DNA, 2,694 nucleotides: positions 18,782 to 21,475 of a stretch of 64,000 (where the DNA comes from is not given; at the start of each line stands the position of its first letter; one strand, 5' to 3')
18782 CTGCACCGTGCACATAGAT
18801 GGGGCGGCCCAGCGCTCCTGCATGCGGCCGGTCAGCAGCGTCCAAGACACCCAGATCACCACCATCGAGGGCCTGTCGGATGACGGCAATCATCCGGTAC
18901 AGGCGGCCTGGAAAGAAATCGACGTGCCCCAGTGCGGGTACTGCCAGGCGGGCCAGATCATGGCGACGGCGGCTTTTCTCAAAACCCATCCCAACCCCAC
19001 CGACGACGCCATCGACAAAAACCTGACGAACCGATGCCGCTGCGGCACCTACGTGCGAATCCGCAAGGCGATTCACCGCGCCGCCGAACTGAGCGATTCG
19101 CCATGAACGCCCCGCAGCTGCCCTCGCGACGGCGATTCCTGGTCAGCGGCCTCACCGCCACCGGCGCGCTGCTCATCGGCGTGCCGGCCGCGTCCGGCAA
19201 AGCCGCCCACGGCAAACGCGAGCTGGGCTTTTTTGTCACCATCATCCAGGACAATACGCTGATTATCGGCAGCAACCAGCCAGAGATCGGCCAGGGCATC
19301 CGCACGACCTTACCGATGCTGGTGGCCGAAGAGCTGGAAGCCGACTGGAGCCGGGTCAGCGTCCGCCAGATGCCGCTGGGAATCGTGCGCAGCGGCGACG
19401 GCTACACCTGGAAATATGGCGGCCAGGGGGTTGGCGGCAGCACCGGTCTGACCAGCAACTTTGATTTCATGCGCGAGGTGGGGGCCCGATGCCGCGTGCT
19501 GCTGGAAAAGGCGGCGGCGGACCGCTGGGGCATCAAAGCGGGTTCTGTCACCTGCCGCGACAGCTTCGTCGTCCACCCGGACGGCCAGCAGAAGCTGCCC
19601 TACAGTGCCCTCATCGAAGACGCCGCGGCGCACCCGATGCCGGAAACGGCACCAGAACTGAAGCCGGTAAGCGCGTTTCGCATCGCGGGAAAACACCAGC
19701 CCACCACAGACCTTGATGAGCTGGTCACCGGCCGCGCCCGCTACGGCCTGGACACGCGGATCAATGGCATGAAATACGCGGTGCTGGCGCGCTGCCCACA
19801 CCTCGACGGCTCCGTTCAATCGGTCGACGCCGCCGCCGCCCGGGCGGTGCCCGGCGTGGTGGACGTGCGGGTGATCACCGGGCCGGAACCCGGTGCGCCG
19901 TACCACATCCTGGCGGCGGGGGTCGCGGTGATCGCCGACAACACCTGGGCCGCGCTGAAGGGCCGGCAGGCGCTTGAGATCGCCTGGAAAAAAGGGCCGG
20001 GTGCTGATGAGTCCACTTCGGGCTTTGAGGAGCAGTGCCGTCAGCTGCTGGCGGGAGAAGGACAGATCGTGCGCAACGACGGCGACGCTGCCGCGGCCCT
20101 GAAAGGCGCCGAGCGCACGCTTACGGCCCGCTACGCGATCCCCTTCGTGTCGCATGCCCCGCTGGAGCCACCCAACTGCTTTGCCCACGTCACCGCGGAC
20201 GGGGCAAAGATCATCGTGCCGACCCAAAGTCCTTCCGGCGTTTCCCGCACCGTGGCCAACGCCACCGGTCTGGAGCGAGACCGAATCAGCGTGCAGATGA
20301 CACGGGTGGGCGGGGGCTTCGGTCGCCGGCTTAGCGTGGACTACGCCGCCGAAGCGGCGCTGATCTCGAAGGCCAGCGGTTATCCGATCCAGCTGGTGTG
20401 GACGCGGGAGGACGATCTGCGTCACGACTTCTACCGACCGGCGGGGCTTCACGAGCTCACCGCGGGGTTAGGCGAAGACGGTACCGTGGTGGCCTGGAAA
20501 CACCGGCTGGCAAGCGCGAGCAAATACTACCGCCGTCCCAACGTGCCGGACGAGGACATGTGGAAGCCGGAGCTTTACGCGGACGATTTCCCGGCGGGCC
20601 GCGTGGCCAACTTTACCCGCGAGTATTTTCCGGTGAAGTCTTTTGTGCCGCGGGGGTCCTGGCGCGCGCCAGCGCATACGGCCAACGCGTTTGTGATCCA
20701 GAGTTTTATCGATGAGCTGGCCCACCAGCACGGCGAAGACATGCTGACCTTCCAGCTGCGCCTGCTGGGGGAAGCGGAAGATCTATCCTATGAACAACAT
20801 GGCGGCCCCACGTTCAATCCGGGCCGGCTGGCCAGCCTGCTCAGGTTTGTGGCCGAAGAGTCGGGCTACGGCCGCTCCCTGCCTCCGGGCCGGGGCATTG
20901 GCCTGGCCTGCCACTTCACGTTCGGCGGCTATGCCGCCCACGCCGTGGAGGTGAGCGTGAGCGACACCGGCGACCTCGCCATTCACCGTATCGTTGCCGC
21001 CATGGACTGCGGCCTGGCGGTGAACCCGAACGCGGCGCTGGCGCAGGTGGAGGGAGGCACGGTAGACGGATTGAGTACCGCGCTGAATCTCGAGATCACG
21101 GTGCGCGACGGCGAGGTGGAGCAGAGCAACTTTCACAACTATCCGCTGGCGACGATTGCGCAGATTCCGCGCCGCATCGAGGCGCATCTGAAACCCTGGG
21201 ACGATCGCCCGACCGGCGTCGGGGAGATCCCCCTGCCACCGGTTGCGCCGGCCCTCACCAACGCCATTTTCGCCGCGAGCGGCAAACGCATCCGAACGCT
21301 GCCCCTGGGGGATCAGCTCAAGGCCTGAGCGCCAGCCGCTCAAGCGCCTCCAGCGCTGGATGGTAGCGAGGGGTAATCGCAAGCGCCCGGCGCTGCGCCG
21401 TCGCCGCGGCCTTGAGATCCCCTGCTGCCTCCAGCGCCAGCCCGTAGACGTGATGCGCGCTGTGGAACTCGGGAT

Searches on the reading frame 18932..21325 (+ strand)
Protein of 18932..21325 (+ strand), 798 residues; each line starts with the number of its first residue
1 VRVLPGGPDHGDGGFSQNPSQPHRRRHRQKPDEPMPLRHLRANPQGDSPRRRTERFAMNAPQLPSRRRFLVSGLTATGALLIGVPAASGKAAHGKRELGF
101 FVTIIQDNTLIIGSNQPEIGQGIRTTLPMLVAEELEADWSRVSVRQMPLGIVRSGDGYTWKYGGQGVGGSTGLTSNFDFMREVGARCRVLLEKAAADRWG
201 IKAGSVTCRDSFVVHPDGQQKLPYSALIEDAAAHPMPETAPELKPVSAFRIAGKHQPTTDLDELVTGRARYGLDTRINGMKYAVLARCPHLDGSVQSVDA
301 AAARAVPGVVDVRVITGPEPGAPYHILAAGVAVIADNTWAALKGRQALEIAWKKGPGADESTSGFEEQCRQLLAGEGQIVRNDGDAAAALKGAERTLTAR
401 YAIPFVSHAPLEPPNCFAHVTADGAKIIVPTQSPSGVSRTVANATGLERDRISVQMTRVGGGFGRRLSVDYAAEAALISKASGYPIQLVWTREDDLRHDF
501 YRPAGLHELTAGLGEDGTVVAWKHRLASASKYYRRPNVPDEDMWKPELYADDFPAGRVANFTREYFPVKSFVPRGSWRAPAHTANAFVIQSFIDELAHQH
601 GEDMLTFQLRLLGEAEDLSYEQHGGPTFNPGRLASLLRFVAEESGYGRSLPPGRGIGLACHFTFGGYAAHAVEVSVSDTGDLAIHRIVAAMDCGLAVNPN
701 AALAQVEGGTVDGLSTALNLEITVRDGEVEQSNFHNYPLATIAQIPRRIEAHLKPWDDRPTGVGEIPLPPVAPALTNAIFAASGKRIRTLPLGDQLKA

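Call 77: search_protein_families(library=ncbifam, proteins=[window:18932-21325:+], max_evalue=1e-10)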
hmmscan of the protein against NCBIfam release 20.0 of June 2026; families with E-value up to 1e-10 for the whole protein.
window:18932-21325:+ (798 aa): 12 families
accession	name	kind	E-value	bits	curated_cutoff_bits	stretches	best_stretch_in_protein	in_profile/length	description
NF043082.1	XdhA_XDHase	equivalog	2.8e-45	154.7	780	2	332-609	107-388/758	xanthine dehydrogenase subunit XdhA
TIGR03194.1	4hydrxCoA_A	equivalog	3.7e-44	151.3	994.55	2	666-793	606-738/746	4-hydroxybenzoyl-CoA reductase subunit alpha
NF007426.0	PRK09970.1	equivalog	9.5e-40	136.4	916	2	332-523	112-308/761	xanthine dehydrogenase molybdenum-binding subunit XdhA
NF041671.1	peri_hyde_PaoC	equivalog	1.8e-39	135.7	1180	2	243-610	9-385/735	aldehyde oxidoreductase molybdenum-binding subunit PaoC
TIGR03311.1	Se_dep_XDH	equivalog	3.2e-36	124.7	830.45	2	382-530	313-461/848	selenium-dependent xanthine dehydrogenase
TIGR03196.1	pucD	equivalog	8.9e-36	123.5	783.65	2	659-792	612-749/763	xanthine dehydrogenase subunit D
NF041018.1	glyceraldDH_alpha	equivalog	2.5e-32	112.2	790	1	382-646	163-425/741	glyceraldehyde dehydrogenase subunit alpha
TIGR03313.1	Se_sel_red_Mo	hypoth_equivalog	1.6e-30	105.5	1101.9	2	653-788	795-936/951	molybdopterin-dependent oxidoreductase Mo/Fe-S-binding subunit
TIGR02965.1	xanthine_xdhB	equivalog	1.5e-26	92.8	849.5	1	302-530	64-296/758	xanthine dehydrogenase molybdopterin binding subunit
NF040766.1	CODH_aero_grp5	exception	1.9e-21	76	950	0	378-526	160-312/785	aerobic carbon-monoxide dehydrogenase large subunit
TIGR02416.1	CO_dehy_Mo_lg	equivalog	2.2e-17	62.5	991.15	0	664-782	628-749/770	aerobic carbon-monoxide dehydrogenase large subunit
NF045668.1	pterin_aldehy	equivalog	7.2e-16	57.4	1100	0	666-791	766-894/905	molybdopterin-dependent aldehyde oxidoreductase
